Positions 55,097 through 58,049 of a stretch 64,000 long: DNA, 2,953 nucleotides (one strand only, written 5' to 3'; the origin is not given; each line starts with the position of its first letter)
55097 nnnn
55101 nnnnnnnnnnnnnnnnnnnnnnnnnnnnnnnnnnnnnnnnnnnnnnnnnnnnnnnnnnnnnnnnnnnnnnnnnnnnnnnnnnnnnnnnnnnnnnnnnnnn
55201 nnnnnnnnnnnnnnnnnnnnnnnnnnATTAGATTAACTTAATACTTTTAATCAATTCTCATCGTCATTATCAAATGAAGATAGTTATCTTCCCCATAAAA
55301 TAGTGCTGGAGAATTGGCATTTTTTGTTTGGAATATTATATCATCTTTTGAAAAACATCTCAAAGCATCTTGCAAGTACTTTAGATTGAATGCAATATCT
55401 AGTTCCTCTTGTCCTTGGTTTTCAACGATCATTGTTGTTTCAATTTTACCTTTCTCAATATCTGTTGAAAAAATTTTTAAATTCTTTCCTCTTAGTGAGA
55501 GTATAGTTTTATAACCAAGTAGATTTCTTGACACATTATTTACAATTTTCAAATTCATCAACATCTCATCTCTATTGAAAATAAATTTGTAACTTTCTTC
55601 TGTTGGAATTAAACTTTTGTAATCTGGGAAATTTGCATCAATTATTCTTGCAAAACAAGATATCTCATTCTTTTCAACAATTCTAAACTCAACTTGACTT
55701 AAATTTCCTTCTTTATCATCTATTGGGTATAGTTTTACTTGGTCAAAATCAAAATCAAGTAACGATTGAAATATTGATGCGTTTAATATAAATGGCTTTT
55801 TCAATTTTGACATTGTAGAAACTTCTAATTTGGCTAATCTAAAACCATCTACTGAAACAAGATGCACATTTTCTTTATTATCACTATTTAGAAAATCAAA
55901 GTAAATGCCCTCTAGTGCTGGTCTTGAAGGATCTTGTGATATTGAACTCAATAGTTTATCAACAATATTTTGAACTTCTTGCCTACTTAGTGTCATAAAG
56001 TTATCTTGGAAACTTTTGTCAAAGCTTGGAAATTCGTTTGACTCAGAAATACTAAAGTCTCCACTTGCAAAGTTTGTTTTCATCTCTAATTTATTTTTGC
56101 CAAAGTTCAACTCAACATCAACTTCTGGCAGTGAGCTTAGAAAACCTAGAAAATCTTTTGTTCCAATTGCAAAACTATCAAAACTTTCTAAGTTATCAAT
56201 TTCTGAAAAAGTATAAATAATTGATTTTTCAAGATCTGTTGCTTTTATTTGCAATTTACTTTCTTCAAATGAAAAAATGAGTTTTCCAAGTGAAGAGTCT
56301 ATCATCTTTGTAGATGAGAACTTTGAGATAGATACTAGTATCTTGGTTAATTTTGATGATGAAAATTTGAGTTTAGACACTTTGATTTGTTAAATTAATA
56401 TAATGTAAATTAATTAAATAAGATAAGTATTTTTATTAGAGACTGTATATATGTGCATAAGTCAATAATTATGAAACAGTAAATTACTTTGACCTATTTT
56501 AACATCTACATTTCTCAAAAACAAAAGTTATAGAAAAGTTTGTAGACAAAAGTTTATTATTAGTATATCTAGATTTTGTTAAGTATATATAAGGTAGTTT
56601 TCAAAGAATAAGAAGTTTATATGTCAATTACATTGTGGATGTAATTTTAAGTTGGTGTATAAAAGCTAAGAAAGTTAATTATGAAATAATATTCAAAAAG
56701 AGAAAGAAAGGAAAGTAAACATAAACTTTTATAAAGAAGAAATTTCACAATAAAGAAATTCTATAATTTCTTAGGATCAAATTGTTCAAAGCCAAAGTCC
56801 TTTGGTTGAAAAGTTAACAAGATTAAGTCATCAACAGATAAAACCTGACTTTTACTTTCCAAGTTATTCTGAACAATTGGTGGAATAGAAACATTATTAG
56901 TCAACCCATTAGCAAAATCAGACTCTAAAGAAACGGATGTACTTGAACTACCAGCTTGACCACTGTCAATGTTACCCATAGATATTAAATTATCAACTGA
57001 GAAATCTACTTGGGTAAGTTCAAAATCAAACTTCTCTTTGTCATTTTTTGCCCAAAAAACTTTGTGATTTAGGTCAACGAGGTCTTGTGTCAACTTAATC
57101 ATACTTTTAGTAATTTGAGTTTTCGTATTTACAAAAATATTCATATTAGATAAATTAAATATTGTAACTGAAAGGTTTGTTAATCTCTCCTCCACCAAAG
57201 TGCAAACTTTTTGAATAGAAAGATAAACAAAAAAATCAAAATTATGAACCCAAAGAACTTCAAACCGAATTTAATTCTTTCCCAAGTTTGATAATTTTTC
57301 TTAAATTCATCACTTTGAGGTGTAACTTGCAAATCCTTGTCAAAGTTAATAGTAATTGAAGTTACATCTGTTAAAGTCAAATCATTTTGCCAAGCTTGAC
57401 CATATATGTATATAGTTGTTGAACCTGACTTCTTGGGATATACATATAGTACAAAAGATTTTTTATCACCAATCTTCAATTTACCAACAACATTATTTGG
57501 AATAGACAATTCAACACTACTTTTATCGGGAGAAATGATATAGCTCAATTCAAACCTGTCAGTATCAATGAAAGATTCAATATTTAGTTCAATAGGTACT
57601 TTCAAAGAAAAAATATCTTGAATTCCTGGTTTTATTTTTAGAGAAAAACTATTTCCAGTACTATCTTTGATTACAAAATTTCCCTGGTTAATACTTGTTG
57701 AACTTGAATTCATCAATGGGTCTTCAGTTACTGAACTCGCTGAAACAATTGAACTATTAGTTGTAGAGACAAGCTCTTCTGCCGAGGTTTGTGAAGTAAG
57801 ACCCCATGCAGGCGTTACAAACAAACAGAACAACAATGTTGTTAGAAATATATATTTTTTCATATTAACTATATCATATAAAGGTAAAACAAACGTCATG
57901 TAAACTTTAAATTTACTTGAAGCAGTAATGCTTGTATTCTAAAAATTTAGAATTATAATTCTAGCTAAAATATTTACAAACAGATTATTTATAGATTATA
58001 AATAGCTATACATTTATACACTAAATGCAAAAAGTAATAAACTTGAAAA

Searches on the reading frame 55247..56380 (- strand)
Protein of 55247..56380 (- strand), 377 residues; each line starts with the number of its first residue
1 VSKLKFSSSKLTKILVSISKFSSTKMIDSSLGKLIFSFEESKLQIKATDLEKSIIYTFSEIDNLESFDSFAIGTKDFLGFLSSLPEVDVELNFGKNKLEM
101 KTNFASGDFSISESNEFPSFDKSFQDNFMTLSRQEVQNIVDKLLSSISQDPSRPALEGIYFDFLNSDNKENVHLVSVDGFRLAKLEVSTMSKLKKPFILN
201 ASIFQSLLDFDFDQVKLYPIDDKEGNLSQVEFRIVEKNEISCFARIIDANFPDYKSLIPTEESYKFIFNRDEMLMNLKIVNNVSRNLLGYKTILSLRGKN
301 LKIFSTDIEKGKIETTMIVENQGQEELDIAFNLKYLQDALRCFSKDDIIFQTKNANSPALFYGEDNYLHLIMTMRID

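Call 3: search_protein_families(library=pfam, proteins=[window:55247-56380:-], max_evalue=1)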
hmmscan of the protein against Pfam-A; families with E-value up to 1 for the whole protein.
window:55247-56380:- (377 aa): 3 families
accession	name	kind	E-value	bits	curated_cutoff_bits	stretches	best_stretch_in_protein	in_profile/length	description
PF02768.20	DNA_pol3_beta_3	-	5.2e-13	49.3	27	1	255-374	1-120/121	DNA polymerase III beta subunit, C-terminal domain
PF00712.24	DNA_pol3_beta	-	8.1e-09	36.1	24.4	2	10-118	9-117/120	DNA polymerase III beta subunit, N-terminal domain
PF02767.21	DNA_pol3_beta_2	-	6.9e-08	33.2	27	1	131-253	2-116/116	DNA polymerase III beta subunit, central domain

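Call 9: find_related_loci(query=window:55247-56380:-, collection=genome_contigs, flank=10000)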
Query window:55247-56380:- (377 aa) in genome_contigs; peptide patterns used: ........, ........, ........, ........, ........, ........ (x = any residue, [..] = any of these).
108 stretches matched a pattern, but none encodes a relative of the query by tblastn (E <= 1e-3).

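Call 14: find_related_loci(query=window:55247-56380:-, collection=metagenome_contigs, flank=10000)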
Query window:55247-56380:- (377 aa) in metagenome_contigs; peptide patterns used: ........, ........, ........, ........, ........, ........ (x = any residue, [..] = any of these).
138 stretches matched a pattern, but none encodes a relative of the query by tblastn (E <= 1e-3).

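Call 29: find_homologous_proteins(query=window:55247-56380:-, max_evalue=1e-10)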
Query window:55247-56380:- (377 aa): 33 proteins with E <= 1e-10 among 3948 candidates.
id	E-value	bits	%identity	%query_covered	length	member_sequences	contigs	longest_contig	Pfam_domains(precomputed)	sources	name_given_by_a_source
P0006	6.3e-235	797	100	100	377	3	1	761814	PF00712.25,PF02768.21,PF02767.22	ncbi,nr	ncbi:DNA polymerase III subunit beta [bacterium]|nr:MAG: DNA polymerase III subunit beta [bacterium]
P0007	4.4e-99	350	49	99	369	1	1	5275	PF00712.25,PF02768.21,PF02767.22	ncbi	-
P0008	1.1e-22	99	24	99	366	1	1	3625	PF00712.25,PF02768.21,PF02767.22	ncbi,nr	ncbi:MAG: DNA polymerase III subunit beta [Deltaproteobacteria bacterium]|nr:DNA polymerase III subu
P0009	1.7e-21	95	24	92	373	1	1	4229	PF00712.25,PF02768.21,PF02767.22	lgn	-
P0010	2.1e-21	95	25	97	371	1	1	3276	PF00712.25,PF02768.21,PF02767.22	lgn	-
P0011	6.6e-20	90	24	92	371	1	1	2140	PF00712.25,PF02768.21,PF02767.22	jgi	jgi:DNA polymerase-3 subunit beta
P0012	2.3e-17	82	27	92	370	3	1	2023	PF00712.25,PF02768.21,PF02767.22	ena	-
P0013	2.6e-17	82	26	97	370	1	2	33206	PF00712.25,PF02768.21,PF02767.22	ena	-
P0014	7.0e-17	80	27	92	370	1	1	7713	PF00712.25,PF02768.21,PF02767.22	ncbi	-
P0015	2.3e-16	79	27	92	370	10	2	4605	PF00712.25,PF02768.21,PF02767.22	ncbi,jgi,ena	jgi:DNA polymerase-3 subunit beta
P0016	3.5e-16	78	25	97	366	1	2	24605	PF00712.25,PF02768.21,PF02767.22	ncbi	ncbi:MAG: DNA polymerase III subunit beta [Thermodesulfobacteriota bacterium]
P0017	7.0e-16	77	26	92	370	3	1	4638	PF00712.25,PF02768.21,PF02767.22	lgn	-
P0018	1.1e-15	76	28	92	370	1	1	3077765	PF00712.25,PF02768.21,PF02767.22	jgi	jgi:DNA polymerase III subunit beta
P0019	1.2e-15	76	25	92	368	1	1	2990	PF00712.25,PF02768.21,PF02767.22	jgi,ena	-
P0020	4.1e-15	74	24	99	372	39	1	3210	PF00712.25,PF02768.21,PF02767.22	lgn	-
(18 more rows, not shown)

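Call 30: find_encoding_contigs(protein=P0007, flank=10000, max_places=5)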
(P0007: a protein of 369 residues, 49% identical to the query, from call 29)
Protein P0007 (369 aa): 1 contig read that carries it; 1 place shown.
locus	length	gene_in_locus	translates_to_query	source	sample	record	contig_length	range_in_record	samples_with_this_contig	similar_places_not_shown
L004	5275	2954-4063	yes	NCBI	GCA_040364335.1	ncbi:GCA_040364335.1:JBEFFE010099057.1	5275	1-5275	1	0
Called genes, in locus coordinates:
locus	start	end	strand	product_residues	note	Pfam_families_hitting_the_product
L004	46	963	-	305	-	PF02424:ApbE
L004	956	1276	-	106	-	-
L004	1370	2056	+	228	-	-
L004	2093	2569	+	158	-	-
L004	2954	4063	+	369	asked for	PF00712:DNA_pol3_beta, PF02767:DNA_pol3_beta_2, PF02768:DNA_pol3_beta_3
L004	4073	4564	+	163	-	-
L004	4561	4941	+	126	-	-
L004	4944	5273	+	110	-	?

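Call 31: find_encoding_contigs(protein=P0006, flank=1000, max_places=3)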
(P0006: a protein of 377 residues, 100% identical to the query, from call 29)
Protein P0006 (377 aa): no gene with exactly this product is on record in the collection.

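Call 34: search_protein_families(library=pfam, proteins=[L004:4561-4941:+, L004:4073-4564:+, L004:4944-5273:+, L004:1370-2056:+, L004:2093-2569:+], max_evalue=1)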
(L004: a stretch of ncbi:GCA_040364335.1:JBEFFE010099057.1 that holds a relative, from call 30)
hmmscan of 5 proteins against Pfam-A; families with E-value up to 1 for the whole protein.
L004:4561-4941:+ (126 aa): 4 families
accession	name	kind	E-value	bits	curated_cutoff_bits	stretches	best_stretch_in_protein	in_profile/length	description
PF18895.5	T4SS_pilin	-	0.00026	21.4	26.6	1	50-110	8-67/71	Type IV secretion system pilin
PF04956.18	TrbC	-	0.0083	16.8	27.9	1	3-112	7-96/98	TrbC/VIRB2 pilin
PF04290.18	DctQ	-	0.066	13.5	28.3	1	42-115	52-123/132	Tripartite ATP-independent periplasmic transporters, DctQ component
PF09489.15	CbtB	-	0.068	13.8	27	1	84-114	4-34/51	Probable cobalt transporter subunit (CbtB)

L004:4073-4564:+ (163 aa): 0 families

L004:4944-5273:+ (110 aa): 0 families

L004:1370-2056:+ (228 aa): 2 families
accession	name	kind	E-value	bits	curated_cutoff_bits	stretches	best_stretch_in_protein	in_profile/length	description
PF25728.1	US29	-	0.17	11.3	27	0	159-227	222-295/324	Cytomegalovirus US29 protein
PF00957.27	Synaptobrevin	-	0.95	9.8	26.4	1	193-217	61-85/89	Synaptobrevin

L004:2093-2569:+ (158 aa): 2 families
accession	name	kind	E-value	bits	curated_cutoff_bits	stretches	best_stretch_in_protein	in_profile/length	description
PF22225.1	RavZ_C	-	0.024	15.5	27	1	43-102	29-84/101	RavZ C-terminal PI3P-binding domain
PF05911.16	FPP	-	0.076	11.7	40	1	50-128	525-605/871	Filament-like plant protein, long coiled-coil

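Call 35: search_protein_families(library=ncbifam, proteins=[L004:4561-4941:+, L004:4073-4564:+, L004:4944-5273:+], max_evalue=1)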
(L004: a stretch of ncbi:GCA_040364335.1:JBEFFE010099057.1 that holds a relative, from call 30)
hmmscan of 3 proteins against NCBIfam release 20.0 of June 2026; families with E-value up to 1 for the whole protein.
L004:4561-4941:+ (126 aa): 4 families
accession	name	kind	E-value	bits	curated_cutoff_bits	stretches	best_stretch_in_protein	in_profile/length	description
NF045849.1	ICE_MMCAP2_0565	equivalog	1.6e-05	24.5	40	1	46-115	8-77/80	Mbov_0395 family pilin-like conjugal transfer protein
TIGR02459.1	CbtB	hypoth_equivalog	0.062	13.8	64.4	1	80-110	9-39/60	cobalt transporter subunit CbtB (proposed)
NF041554.1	SA1362_fam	subfamily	0.09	12.9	42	1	50-89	20-60/70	SA1362 family protein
NF006325.0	PRK08541.1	subfamily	0.31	10.8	210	1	91-125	5-40/221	flagellin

L004:4073-4564:+ (163 aa): 0 families

L004:4944-5273:+ (110 aa): 0 families

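Call 43: find_related_loci(query=A3, collection=genome_contigs, flank=10000)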
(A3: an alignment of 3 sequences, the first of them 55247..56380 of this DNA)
Query A3 (377 aa) in genome_contigs; peptide patterns used: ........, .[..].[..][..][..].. (x = any residue, [..] = any of these).
94 stretches matched a pattern; 1 encode a relative of the query (tblastn E <= 1e-3); 1 distinct loci.
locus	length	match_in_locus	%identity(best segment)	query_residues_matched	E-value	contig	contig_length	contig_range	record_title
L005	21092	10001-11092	23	3-376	2e-14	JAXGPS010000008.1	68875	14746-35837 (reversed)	MAG: Oscillospiraceae bacterium isolate AnMBR.bin308 bin308_8, whole genome shotgun sequence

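Call 44: find_related_loci(query=A3, collection=metagenome_contigs, flank=10000)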
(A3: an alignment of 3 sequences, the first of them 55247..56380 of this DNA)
Query A3 (377 aa) in metagenome_contigs; peptide patterns used: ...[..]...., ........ (x = any residue, [..] = any of these).
344 stretches matched a pattern; 5 encode a relative of the query (tblastn E <= 1e-3); 5 distinct loci.
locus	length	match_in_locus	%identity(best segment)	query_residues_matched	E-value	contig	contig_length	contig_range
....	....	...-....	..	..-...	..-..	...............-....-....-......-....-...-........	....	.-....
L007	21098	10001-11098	25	4-376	2e-17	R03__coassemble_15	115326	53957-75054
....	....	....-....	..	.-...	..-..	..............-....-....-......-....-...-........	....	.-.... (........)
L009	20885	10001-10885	24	75-376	4e-11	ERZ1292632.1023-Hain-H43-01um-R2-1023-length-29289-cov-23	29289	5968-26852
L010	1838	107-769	26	143-376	2e-9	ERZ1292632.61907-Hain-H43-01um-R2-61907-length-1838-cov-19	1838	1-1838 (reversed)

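Call 54: search_dna_similar(query=L004:4561-4941:+, collection=plasmids, mode=protein, max_evalue=10, max_rows=15)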
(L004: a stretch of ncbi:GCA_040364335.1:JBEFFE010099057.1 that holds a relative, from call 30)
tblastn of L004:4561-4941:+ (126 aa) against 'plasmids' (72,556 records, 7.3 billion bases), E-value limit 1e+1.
Records with a match: 4; places in all: 4; records where one place covers at least 80% of the query: 0.
Best place of each record, by identity: <60% 4.
By first word of the organism name: Paracoccus 3; Streptomyces 1.
By predicted mobility (MOB-suite, as given by PLSDB): non-mobilizable 2; mobilizable 1; conjugative 1.
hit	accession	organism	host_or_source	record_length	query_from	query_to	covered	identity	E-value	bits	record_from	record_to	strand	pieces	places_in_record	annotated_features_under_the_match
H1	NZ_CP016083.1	Streptomyces sp. SAT1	Adenophora trachelioides Maxim.,single ...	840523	24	77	43%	35.5%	5e+0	34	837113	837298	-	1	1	hypothetical protein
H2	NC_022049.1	Paracoccus aminophilus JCM 7686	-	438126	39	73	28%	31.4%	7e-1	36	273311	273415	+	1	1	cytosine permease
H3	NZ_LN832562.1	Paracoccus aminovorans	-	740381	39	73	28%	31.4%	7e-1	36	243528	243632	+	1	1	cytosine permease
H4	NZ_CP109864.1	Paracoccus aminovorans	bacteria,human fecal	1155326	39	73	28%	31.4%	7e-1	36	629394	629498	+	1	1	record has no annotation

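Call 85: search_protein_families(library=phrogs, proteins=[L004:4561-4941:+, L004:4073-4564:+], max_evalue=0.1)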
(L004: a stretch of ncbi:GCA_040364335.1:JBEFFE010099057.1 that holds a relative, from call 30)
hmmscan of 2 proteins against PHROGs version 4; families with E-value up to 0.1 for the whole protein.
L004:4561-4941:+ (126 aa): 4 families
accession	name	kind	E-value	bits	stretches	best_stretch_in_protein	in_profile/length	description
phrog_31976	-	unknown function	0.024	16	1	50-119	12-83/101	-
phrog_38090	-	unknown function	0.033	15.7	1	10-89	23-95/99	-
phrog_9343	-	unknown function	0.054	14.6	1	55-83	26-57/80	-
phrog_28964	-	unknown function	0.067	14.5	0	9-118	33-129/132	-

L004:4073-4564:+ (163 aa): 0 families

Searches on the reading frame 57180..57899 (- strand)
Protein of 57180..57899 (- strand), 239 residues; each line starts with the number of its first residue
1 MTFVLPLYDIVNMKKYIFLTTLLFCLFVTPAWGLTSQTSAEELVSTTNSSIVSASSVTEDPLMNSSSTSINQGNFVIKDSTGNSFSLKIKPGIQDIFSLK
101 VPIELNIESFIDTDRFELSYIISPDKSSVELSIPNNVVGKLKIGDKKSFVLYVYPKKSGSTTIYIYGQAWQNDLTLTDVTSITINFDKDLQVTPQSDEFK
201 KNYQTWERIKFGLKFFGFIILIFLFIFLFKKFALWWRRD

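Call 12: search_protein_families(library=pfam, proteins=[window:57180-57899:-], max_evalue=0.001)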
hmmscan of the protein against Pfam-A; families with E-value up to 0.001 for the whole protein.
window:57180-57899:- (239 aa): 0 families
